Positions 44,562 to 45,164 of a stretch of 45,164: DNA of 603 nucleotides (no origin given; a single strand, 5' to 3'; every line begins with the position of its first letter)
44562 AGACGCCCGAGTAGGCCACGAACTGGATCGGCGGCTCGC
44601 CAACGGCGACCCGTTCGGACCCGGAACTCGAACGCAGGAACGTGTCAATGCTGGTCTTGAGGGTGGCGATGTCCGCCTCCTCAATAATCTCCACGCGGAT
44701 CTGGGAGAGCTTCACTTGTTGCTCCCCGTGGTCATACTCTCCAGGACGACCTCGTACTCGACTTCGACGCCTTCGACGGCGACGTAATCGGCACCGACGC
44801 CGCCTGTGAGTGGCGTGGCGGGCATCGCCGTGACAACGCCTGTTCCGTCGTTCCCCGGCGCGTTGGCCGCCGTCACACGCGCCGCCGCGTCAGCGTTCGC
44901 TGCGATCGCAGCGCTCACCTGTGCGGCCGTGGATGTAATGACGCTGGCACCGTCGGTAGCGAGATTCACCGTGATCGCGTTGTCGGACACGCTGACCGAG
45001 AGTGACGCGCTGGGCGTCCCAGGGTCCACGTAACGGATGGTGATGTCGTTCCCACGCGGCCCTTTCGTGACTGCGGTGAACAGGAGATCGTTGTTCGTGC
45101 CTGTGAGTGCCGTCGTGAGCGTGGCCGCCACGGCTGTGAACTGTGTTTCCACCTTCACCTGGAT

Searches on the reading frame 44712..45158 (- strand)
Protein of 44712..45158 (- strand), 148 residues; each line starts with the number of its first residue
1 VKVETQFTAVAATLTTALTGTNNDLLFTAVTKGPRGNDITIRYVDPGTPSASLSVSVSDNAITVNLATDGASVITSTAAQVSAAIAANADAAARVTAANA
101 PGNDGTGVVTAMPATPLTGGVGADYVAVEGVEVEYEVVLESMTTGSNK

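Call 10: search_protein_families(library=phrogs, proteins=[window:44712-45158:-], max_evalue=0.001)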
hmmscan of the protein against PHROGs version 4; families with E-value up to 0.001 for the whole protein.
window:44712-45158:- (148 aa): 1 family
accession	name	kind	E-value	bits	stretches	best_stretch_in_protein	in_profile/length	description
phrog_8757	-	head and packaging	4.8e-07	29.9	1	40-119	133-217/326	virion structural protein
